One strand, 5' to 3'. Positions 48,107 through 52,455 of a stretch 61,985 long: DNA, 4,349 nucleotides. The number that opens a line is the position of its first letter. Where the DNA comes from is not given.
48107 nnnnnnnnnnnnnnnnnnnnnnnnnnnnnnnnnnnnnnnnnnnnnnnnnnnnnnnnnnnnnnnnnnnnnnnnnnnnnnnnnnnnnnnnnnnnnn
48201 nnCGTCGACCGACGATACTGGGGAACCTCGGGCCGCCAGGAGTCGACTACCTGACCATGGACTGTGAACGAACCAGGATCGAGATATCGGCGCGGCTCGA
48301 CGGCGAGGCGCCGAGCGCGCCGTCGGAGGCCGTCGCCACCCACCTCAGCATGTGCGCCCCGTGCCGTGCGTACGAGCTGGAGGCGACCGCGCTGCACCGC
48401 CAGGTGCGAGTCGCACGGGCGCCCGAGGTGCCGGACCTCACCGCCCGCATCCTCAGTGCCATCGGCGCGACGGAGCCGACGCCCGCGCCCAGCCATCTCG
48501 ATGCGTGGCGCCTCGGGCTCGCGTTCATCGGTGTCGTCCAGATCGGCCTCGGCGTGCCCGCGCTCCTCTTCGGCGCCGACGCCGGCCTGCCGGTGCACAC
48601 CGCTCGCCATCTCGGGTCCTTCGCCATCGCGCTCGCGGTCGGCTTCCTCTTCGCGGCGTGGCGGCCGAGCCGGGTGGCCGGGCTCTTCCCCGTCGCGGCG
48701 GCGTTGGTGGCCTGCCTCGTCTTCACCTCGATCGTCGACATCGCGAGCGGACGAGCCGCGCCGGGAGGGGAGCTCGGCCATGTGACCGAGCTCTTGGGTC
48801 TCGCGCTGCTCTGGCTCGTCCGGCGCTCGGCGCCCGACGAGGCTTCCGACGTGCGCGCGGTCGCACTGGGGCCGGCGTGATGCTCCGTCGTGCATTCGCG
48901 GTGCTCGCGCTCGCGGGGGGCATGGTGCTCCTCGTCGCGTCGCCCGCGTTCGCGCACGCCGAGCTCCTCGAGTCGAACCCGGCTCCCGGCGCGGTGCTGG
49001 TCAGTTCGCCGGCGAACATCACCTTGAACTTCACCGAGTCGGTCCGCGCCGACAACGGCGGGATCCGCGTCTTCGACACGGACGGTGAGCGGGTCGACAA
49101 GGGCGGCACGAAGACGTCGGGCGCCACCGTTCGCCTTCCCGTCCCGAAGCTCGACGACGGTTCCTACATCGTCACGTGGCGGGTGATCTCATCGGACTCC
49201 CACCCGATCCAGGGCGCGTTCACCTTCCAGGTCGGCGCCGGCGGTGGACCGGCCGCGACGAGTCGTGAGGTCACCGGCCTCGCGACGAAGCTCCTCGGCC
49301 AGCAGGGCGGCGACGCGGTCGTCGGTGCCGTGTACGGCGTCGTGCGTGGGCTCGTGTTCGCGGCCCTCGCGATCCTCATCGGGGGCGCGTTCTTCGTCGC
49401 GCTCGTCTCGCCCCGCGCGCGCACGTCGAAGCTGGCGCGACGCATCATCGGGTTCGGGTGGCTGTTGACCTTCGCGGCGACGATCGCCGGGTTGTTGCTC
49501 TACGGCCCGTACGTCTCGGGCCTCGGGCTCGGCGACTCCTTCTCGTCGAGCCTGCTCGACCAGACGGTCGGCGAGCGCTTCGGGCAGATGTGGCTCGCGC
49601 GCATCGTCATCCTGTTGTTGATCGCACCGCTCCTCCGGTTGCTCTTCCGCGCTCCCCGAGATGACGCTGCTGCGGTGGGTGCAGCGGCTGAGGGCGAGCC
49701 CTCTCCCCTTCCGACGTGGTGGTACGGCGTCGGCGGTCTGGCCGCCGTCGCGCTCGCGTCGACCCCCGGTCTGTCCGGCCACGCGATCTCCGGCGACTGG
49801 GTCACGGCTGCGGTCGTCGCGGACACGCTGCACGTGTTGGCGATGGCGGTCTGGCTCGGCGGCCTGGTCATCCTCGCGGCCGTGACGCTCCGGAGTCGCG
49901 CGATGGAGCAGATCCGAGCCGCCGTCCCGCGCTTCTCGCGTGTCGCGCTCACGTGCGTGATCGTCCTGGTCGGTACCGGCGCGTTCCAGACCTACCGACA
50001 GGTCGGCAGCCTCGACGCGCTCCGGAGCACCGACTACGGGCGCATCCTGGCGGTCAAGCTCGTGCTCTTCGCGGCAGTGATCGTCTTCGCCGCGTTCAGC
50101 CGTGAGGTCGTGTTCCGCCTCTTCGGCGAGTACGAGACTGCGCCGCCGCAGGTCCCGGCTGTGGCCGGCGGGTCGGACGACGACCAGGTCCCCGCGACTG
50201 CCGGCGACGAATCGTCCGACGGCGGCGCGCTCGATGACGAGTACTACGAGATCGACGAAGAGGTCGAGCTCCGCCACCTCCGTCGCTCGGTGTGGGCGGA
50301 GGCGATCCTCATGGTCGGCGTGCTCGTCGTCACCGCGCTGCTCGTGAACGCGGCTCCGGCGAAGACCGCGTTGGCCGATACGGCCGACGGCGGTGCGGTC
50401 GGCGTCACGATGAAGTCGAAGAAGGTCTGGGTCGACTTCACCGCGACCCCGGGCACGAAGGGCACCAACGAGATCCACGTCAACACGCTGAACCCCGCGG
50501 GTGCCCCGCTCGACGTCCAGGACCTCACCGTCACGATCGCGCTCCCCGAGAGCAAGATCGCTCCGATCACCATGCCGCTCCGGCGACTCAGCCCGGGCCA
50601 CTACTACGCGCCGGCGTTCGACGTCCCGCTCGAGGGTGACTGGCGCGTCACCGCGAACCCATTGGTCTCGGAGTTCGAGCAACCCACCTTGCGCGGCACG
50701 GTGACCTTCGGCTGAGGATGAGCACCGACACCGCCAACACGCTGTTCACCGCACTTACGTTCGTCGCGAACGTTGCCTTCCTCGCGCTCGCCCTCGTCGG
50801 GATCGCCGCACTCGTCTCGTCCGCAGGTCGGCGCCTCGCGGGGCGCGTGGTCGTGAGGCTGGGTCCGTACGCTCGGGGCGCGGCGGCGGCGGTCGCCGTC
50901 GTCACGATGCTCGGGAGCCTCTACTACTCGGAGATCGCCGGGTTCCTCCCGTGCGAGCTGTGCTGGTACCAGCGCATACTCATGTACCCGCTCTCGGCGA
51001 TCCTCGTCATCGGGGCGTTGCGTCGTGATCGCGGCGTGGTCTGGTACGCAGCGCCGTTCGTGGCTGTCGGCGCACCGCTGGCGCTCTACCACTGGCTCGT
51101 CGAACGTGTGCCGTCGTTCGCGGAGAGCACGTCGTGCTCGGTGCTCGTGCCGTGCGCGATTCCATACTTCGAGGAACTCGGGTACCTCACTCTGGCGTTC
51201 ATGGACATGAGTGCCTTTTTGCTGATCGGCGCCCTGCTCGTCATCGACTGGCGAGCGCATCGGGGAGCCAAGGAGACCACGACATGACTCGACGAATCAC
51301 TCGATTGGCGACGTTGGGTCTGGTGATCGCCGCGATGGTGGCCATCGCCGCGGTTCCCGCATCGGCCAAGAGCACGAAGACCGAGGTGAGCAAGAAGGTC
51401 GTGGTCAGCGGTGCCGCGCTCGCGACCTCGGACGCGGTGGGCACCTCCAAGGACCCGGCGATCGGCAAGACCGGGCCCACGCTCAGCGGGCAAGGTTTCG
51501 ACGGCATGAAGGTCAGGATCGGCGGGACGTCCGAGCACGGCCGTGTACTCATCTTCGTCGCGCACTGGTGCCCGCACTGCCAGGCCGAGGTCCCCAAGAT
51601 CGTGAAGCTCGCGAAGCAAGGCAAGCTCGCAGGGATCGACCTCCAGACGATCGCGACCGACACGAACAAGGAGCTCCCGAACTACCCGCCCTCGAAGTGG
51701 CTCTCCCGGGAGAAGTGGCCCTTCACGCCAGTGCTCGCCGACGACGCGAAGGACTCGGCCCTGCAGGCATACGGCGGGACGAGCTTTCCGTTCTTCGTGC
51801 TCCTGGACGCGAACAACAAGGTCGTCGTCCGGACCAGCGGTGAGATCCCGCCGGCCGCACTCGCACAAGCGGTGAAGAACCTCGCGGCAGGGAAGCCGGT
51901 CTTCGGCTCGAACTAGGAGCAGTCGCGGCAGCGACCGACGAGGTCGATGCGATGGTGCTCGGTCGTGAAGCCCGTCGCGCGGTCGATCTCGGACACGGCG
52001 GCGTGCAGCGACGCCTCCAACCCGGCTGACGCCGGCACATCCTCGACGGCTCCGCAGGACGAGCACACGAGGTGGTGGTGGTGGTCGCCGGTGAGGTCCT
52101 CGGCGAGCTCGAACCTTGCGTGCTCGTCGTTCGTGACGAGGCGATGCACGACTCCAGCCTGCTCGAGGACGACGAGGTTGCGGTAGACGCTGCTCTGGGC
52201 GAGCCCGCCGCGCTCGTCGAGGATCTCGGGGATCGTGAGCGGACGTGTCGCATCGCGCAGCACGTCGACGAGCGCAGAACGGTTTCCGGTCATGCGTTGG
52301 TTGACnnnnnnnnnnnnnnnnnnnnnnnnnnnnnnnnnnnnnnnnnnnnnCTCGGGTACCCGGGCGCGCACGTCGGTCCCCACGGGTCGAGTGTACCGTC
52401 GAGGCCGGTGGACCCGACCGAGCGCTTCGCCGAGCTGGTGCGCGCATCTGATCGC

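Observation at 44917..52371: Copper/redox island built around a divergently arranged ECF sigma / anti-sigma pair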

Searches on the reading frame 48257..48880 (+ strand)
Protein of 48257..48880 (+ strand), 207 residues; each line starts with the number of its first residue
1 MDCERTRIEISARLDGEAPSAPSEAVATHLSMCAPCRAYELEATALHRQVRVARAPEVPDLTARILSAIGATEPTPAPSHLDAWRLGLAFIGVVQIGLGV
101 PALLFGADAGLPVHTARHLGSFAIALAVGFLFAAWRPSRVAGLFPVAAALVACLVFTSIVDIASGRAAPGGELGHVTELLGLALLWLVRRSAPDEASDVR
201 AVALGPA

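Call 4: search_protein_families(library=pfam, max_evalue=0.01, proteins=[window:48257-48880:+])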
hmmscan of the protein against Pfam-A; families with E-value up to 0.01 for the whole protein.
window:48257-48880:+ (207 aa): 1 family
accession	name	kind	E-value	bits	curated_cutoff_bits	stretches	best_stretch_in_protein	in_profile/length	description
PF13490.11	zf-HC2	-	3.4e-07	30.7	22.2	1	3-37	1-35/35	Putative zinc-finger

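Call 5: search_protein_families(library=ncbifam, max_evalue=0.01, proteins=[window:48257-48880:+])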
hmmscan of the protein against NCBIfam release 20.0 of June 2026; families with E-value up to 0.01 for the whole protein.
window:48257-48880:+ (207 aa): 3 families
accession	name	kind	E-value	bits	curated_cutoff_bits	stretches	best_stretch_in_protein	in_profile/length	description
NF052368.1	antisigmaE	subfamily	0.0001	22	50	1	2-41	3-42/48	anti-sigma factor family protein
TIGR03988.1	antisig_RsrA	equivalog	0.00012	22.1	62.5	1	2-71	1-72/77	mycothiol system anti-sigma-R factor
TIGR02451.1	anti_sig_ChrR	subfamily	0.0059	16.4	124.5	1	15-69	13-65/216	ChrR family anti-sigma-E factor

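Call 33: find_homologous_proteins(query=window:48257-48880:+)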
Query window:48257-48880:+ (207 aa): 624 proteins with E <= 0.001 among 8000 candidates; the best 120 are listed.
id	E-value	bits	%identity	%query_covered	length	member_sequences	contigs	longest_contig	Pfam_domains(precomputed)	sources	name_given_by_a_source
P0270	5.0e-117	407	95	100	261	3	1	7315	PF13490.12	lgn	-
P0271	1.4e-84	301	71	100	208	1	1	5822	PF13490.12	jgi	jgi:predicted anti-sigma-YlaC factor YlaD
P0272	2.6e-84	300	72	100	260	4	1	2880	PF13490.12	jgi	-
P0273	7.0e-84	299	71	100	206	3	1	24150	PF13490.12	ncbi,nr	ncbi:MAG: zf-HC2 domain-containing protein [Acidimicrobiia bacterium]|nr:zf-HC2 domain-containing pr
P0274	9.7e-83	295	72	100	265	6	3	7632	PF13490.12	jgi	-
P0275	2.4e-82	294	72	100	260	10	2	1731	PF13490.12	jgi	-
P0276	5.3e-82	293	71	100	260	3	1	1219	PF13490.12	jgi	-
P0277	2.0e-80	287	71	100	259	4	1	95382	PF13490.12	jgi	-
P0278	3.9e-79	283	70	100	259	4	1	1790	PF13490.12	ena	-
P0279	1.1e-78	282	70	100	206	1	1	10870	PF13490.12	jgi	jgi:predicted anti-sigma-YlaC factor YlaD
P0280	1.1e-78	282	68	100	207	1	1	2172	PF13490.12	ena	-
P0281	1.7e-78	281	67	100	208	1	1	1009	PF13490.12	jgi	jgi:predicted anti-sigma-YlaC factor YlaD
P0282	4.4e-78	280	71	86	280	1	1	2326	PF13490.12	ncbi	-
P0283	9.8e-75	269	71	92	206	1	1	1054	PF13490.12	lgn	-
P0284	1.8e-72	261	68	92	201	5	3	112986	PF13490.12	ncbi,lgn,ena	-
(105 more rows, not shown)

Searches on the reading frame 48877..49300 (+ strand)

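Call 76: search_solved_structures(query=window:48877-49300:+, max_evalue=0.01, show_alignments=2)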
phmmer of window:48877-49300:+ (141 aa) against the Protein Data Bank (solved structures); distinct sequences matched with E-value up to 0.01: 14.
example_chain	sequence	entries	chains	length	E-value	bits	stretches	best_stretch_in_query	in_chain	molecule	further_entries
6nfq_A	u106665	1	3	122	3.1e-12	49.7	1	1-119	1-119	CopC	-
6nfr_A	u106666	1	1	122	5.9e-11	45.6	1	1-119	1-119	CopC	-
6nfs_A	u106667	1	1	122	1.1e-09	41.5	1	1-119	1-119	CopC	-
9c14_A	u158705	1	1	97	1.7e-09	40.8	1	27-118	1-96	Copper transport protein YcnJ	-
5icu_A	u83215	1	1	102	6.6e-09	39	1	27-119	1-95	CopC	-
1m42_A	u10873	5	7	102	1.6e-08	37.7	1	27-119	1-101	Copper resistance protein C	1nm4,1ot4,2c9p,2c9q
1ix2_A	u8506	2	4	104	2.7e-08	37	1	26-119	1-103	PcoC copper resistance protein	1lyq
6tpb_A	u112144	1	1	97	9.3e-08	35.2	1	27-120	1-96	Putative copper resistance protein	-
2c9r_A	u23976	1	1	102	3e-07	33.6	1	27-119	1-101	COPPER RESISTANCE PROTEIN C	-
7bk7_AAA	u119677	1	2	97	4.7e-07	32.9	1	27-120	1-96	Putative copper resistance protein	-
7bk5_AAA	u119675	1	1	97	6.6e-07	32.5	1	27-120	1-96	Putative copper resistance protein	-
7bk6_AAA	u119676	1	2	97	1.3e-06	31.6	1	27-120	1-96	Putative copper resistance protein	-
5n1t_M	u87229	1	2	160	0.00073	22.6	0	81-124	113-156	CopC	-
9oh5_A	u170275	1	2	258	0.0012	21.9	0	30-63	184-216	MS2 CPM58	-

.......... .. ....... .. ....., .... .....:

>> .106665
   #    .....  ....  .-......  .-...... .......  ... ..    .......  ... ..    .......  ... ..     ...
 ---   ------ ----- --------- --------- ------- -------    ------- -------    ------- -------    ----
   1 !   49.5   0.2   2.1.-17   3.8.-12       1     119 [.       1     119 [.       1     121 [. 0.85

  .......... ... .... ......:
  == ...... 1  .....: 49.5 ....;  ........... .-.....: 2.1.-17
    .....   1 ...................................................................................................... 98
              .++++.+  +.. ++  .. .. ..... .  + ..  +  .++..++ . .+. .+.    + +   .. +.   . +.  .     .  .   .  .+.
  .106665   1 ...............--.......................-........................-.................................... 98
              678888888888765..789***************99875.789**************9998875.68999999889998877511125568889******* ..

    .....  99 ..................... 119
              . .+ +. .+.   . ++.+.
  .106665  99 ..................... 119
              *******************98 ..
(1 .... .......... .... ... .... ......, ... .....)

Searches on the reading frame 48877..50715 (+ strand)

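Call 4: search_protein_families(library=pfam, max_evalue=0.01, proteins=[window:48877-50715:+])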
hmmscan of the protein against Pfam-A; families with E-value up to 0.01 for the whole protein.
window:48877-50715:+ (612 aa): 4 families
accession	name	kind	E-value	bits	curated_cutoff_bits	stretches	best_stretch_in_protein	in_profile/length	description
PF04234.18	CopC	-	5.5e-26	91.8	23.3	1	27-119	1-92/92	CopC domain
PF05425.18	CopD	-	1.2e-15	58.3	32.1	1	348-416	2-70/105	Copper resistance protein D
PF05751.16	FixH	-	5.6e-05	23.6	23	1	531-594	73-137/150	FixH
PF18962.6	Por_Secre_tail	-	0.0069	17.1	27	0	47-100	7-61/75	Secretion system C-terminal sorting domain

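Call 5: search_protein_families(library=ncbifam, max_evalue=0.01, proteins=[window:48877-50715:+])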
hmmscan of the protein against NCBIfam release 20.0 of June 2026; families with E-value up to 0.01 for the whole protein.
window:48877-50715:+ (612 aa): 3 families
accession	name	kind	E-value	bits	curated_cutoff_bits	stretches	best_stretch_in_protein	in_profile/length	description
NF033808.0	copper_CopD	equivalog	1.1e-28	100.7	195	1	152-494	3-294/295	copper homeostasis membrane protein CopD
NF033814.1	copper_CopC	equivalog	2.8e-21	75.9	95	1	18-119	2-106/107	copper homeostasis periplasmic binding protein CopC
NF007636.0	PRK10301.1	equivalog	6.6e-14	51.9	129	1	16-119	16-123/124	CopC domain-containing protein YobA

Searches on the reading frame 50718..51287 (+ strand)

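Call 4: search_protein_families(library=pfam, max_evalue=0.01, proteins=[window:50718-51287:+])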
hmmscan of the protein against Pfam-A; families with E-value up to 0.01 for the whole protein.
window:50718-51287:+ (189 aa): 1 family
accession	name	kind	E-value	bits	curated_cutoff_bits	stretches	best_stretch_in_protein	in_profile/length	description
PF02600.21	DsbB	-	1.1e-12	49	22.1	1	55-147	7-119/148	Disulfide bond formation protein DsbB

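Call 5: search_protein_families(library=ncbifam, max_evalue=0.01, proteins=[window:50718-51287:+])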
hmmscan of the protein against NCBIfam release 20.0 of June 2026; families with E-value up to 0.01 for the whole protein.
window:50718-51287:+ (189 aa): 4 families
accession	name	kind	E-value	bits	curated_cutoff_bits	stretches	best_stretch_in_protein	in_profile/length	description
NF002849.0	PRK03113.1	subfamily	1e-32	113.2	124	1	56-172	14-130/139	disulfide oxidoreductase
NF001863.0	PRK00611.1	equivalog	9.7e-18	64.9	145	1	51-177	8-131/136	putative disulfide oxidoreductase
NF002485.0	PRK01749.1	equivalog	0.0034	17.4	157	1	58-116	20-78/177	disulfide bond formation protein DsbB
NF003354.0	PRK04388.1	equivalog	0.0095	15.8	168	1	68-108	27-67/172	disulfide bond formation protein B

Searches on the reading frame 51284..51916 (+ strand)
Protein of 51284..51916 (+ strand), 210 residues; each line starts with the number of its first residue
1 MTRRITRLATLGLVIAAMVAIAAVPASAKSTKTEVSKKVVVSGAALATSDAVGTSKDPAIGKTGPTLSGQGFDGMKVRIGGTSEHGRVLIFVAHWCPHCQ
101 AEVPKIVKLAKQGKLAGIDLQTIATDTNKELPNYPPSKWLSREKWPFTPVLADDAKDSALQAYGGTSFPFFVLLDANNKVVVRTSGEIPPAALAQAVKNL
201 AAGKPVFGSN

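Call 4: search_protein_families(library=pfam, max_evalue=0.01, proteins=[window:51284-51916:+])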
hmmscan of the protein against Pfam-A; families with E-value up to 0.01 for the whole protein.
window:51284-51916:+ (210 aa): 6 families
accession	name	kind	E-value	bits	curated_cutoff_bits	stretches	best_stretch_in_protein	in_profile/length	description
PF08534.16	Redoxin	-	2.2e-10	41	26.6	1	64-189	6-137/148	Redoxin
PF00578.27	AhpC-TSA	-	1.1e-08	35.5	26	1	60-180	1-121/124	AhpC/TSA family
PF00085.26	Thioredoxin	-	2e-06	28.2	23.5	1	88-132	22-65/103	Thioredoxin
PF14595.12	Thioredoxin_9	-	3e-06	27.6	25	1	82-132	39-87/129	Thioredoxin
PF13905.12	Thioredoxin_8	-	2.4e-05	25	27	1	88-180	5-94/94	Thioredoxin-like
PF13098.12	Thioredoxin_2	-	4e-05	24.3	27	1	87-196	8-103/104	Thioredoxin-like domain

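Call 5: search_protein_families(library=ncbifam, max_evalue=0.01, proteins=[window:51284-51916:+])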
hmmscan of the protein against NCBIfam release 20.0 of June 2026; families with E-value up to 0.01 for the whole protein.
window:51284-51916:+ (210 aa): 8 families
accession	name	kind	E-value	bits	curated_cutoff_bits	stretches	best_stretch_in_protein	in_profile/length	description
NF002854.0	PRK03147.1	subfamily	2.5e-08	34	170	1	55-199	33-171/176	thiol-disulfide oxidoreductase ResA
NF010625.0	PRK14018.1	equivalog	7.3e-08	31.3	522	1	88-199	60-171/521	bifunctional peptide-methionine (S)-S-oxide reductase MsrA/peptide-methionine (R)-S-oxide reductase MsrB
TIGR00385.1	dsbE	subfamily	9.5e-08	31.8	123.15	1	89-197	68-167/173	DsbE family thiol:disulfide interchange protein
TIGR02661.1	MauD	equivalog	3.1e-07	30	188.6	1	51-134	39-121/189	methylamine dehydrogenase accessory protein MauD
NF041202.1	StoA_CxxC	exception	3.5e-05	23.7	210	1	72-184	41-148/163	endospore biogenesis thiol-disulfide oxidoreductase StoA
TIGR01068.1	thioredoxin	equivalog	8.6e-05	22.7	96.8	0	88-131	17-60/101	thioredoxin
TIGR01126.1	pdi_dom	equivalog_domain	0.0002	21.6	107.2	1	88-131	18-63/105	protein disulfide-isomerase domain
NF047696.1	ThlDiSintTplARhiz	equivalog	0.004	16.9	230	1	44-129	58-142/219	thiol:disulfide interchange protein TlpA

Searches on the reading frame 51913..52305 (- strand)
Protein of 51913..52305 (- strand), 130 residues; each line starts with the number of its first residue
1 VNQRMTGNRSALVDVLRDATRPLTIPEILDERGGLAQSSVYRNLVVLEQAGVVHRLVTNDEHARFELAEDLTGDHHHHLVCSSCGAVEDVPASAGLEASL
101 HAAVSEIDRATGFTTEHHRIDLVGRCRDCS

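Call 4: search_protein_families(library=pfam, max_evalue=0.01, proteins=[window:51913-52305:-])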
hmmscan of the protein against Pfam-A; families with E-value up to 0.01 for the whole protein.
window:51913-52305:- (130 aa): 3 families
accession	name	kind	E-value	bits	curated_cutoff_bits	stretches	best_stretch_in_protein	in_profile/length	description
PF01475.25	FUR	-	6.6e-19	68.7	23.1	1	3-122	4-120/121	Ferric uptake regulator family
PF12840.13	HTH_20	-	0.00014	22.2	27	1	8-54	5-49/51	Helix-turn-helix domain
PF09339.16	HTH_IclR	-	0.00025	21.2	22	1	12-55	8-50/52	IclR helix-turn-helix domain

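Call 5: search_protein_families(library=ncbifam, max_evalue=0.01, proteins=[window:51913-52305:-])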
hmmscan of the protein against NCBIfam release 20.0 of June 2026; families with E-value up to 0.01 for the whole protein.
window:51913-52305:- (130 aa): 8 families
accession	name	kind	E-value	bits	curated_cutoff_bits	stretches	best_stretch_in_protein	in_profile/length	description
NF051892.1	TransRegFurBacil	equivalog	1.9e-17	63.7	220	1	33-129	52-143/149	ferric iron uptake transcriptional regulator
NF052545.1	TransRegPerRClab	equivalog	1.9e-09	37.6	180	1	31-129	45-134/138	transcriptional regulator PerR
NF051891.1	TransRegFurHelico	equivalog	2.8e-09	37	200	1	34-98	58-118/148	ferric iron uptake transcriptional regulator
NF006999.0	PRK09462.1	equivalog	4.5e-09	36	146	1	32-128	47-135/148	ferric iron uptake transcriptional regulator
NF047406.1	TransRegPerRTherm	equivalog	3.1e-07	30.7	200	1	3-93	4-94/130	manganese-dependent transcriptional regulator PerR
NF008646.0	PRK11639.1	equivalog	1.9e-06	27.7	167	1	38-129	61-146/171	zinc uptake transcriptional repressor Zur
NF045678.1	TransRegIrrA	equivalog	0.00079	19.3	150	1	4-94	19-110/138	iron response transcriptional regulator IrrA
NF045677.1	FeRespRegIrr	equivalog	0.0043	17.1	170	1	4-94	10-101/127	Fur family transcriptional regulator Irr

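Call 40: search_solved_structures(query=window:51913-52305:-, max_evalue=0.001, show_alignments=2)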
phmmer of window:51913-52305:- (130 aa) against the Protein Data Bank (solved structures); distinct sequences matched with E-value up to 0.001: 20.
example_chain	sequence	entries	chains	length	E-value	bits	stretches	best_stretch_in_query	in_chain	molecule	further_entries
2fe3_A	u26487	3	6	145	2.7e-12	50.3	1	4-130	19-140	Peroxide operon regulator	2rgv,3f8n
3mwm_A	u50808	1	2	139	1.9e-10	44.4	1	9-130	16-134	Putative metal uptake regulation protein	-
9ire_A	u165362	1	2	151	3.1e-10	43.7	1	33-129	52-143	Ferric uptake regulation protein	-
7vo0_G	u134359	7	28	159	3.6e-10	43.5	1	21-130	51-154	Putative metal uptake regulation protein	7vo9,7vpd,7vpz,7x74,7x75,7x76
2o03_A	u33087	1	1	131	1.9e-09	41.2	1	9-129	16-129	probable Zinc uptake regulation protein FurB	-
3eyy_A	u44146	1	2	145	3.1e-08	37.2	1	12-130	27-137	Putative iron uptake regulatory protein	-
5nbc_A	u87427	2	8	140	1.6e-07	34.9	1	37-129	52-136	Ferric uptake regulation protein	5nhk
1mzb_A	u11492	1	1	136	7.3e-06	29.6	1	34-123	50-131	ferric uptake regulation protein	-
6dk4_A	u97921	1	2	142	7.4e-06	29.6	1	27-129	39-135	Ferric uptake regulation protein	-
6d57_A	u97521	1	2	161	8.8e-06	29.3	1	37-130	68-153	Ferric uptake regulation protein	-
4ets_A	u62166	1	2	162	9e-06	29.3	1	37-130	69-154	Ferric uptake regulation protein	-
5fd5_A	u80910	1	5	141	1.7e-05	28.4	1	3-124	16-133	Ferric uptake regulation protein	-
5fd6_A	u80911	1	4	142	1.7e-05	28.4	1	3-124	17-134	Ferric uptake regulation protein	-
8j6w_A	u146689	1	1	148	8.5e-05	26.1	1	30-128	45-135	Ferric uptake regulation protein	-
4ray_A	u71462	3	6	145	0.00017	25.2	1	3-124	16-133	DNA-binding transcriptional dual regulator of siderophore biosynthesis and transport(Fur f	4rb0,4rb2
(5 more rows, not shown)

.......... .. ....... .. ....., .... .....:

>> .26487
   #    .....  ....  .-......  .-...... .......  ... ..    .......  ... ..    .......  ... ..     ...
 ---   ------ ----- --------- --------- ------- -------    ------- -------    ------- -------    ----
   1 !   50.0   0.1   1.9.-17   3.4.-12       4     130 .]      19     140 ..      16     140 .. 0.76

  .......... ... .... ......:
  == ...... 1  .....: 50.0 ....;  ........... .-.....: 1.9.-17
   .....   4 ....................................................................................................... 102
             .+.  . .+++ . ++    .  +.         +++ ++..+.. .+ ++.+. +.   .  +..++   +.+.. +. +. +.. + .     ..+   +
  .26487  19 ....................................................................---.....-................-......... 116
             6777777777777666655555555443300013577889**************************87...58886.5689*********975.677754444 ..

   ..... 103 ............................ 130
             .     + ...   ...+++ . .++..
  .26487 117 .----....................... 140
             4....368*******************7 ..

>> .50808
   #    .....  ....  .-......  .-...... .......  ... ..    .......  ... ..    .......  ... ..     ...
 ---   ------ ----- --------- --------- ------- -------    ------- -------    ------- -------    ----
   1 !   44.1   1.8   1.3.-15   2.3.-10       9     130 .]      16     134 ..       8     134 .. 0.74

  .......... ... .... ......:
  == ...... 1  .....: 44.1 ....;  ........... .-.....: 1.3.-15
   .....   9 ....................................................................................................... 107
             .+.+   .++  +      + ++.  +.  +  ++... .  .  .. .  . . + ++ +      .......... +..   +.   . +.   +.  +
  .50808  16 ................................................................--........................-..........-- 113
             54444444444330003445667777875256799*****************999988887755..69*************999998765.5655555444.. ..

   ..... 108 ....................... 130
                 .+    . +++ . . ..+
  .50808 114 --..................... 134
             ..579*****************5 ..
